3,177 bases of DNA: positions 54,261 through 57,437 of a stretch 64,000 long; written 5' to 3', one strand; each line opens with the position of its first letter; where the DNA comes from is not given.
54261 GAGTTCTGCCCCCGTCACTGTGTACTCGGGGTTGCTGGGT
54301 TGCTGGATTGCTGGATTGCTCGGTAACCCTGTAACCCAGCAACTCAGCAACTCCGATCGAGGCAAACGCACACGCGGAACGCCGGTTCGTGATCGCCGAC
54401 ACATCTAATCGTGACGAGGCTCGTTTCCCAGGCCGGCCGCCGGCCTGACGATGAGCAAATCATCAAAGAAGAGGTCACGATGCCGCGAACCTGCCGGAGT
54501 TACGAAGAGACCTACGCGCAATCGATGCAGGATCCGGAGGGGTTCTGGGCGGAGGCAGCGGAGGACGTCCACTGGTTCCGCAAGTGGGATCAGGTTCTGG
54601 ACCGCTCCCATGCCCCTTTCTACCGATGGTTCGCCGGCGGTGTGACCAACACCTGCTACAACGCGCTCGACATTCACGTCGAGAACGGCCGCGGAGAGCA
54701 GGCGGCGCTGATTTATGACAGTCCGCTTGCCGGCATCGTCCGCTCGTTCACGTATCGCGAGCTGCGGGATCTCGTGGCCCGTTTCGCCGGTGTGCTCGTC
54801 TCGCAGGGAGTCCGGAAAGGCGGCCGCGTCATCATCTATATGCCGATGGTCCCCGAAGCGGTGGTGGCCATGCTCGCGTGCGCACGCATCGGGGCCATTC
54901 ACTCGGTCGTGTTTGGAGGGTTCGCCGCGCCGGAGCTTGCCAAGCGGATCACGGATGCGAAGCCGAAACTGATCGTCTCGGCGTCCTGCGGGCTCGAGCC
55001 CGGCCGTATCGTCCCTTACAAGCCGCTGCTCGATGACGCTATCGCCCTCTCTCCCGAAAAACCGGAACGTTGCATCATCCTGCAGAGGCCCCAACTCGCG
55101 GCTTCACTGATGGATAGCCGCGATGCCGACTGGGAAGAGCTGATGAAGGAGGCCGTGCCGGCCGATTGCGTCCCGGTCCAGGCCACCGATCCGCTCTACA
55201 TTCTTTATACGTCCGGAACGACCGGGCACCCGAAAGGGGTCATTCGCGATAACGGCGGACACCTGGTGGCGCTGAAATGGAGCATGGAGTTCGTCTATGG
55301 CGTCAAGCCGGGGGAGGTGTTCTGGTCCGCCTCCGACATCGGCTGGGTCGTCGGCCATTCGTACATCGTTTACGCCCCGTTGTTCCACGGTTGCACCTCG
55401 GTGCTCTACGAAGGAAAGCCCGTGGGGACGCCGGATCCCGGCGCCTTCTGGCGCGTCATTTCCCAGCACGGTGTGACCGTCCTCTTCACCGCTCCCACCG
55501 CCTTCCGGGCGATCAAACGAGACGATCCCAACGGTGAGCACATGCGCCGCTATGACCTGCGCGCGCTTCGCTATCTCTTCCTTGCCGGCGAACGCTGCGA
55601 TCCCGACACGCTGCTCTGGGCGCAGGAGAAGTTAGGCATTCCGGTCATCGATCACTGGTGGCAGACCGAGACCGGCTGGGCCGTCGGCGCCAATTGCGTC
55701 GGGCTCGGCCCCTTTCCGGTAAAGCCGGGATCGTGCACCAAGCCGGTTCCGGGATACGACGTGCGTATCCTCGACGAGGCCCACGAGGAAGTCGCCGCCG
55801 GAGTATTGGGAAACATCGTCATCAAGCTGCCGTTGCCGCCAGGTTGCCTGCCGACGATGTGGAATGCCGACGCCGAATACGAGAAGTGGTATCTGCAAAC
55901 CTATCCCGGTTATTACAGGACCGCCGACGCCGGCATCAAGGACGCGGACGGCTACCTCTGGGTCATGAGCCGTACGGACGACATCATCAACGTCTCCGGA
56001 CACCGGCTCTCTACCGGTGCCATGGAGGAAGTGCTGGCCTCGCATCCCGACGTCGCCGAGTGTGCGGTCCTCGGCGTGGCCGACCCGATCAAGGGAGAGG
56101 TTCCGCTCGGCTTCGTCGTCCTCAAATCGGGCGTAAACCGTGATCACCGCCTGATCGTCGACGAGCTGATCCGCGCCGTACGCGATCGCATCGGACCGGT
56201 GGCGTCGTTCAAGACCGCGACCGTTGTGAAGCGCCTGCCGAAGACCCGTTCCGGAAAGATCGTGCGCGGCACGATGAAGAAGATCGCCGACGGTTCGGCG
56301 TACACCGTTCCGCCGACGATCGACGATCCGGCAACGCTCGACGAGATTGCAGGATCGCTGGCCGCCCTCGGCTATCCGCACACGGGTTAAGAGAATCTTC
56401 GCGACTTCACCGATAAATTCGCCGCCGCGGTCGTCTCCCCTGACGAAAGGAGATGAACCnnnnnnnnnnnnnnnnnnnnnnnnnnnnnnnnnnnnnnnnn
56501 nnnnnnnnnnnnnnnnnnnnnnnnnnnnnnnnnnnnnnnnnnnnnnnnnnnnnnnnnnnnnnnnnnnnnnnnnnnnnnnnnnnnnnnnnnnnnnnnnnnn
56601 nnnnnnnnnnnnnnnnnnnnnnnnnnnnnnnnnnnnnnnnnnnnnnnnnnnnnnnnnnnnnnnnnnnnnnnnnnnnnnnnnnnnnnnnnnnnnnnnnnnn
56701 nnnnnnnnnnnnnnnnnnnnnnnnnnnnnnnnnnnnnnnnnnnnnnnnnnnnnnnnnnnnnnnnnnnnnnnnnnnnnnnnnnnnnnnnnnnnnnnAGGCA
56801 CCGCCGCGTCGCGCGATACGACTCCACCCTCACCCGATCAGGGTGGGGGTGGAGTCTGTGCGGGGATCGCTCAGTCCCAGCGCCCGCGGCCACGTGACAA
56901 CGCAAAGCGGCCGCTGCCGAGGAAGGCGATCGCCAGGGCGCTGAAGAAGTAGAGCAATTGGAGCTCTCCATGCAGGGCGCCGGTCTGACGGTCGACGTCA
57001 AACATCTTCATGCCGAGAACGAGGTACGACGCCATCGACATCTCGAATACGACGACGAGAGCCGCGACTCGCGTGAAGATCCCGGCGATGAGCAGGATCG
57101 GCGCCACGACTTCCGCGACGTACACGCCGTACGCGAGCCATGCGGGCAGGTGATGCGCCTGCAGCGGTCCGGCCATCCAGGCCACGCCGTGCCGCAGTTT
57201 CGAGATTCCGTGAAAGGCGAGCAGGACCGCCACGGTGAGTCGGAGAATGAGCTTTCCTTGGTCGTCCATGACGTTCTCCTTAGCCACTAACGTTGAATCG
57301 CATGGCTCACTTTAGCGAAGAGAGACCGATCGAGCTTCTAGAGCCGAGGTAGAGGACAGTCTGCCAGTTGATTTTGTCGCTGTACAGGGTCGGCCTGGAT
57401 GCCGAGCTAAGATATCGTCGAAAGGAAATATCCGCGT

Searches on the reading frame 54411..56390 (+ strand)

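Call 79: search_protein_families(library=pfam, proteins=[window:54411-56390:+], max_evalue=0.00001)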
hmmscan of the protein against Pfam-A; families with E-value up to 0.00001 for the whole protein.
window:54411-56390:+ (659 aa): 3 families
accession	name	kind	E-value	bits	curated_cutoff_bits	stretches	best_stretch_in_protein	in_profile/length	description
PF00501.34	AMP-binding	-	2.9e-80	270.4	29.9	1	94-472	8-375/384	AMP-binding enzyme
PF13193.12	AMP-binding_C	-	2.7e-26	92.7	24.5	1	538-616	2-76/76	AMP-binding enzyme C-terminal domain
PF16177.11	ACAS_N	-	2e-25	88.8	27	1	31-85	1-55/55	Acetyl-coenzyme A synthetase N-terminus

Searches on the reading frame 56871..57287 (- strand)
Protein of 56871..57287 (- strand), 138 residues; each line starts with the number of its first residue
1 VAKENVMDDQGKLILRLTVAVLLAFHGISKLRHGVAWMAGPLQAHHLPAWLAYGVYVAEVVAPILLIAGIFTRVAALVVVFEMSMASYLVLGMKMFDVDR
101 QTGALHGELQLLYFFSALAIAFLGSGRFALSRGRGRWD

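Call 79: search_protein_families(library=pfam, proteins=[window:56871-57287:-], max_evalue=0.00001)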
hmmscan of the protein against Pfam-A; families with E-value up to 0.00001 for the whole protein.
window:56871-57287:- (138 aa): 1 family
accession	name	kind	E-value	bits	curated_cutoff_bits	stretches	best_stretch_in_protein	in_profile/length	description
PF07681.17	DoxX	-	1.4e-16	61.3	23.6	1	12-90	2-83/85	DoxX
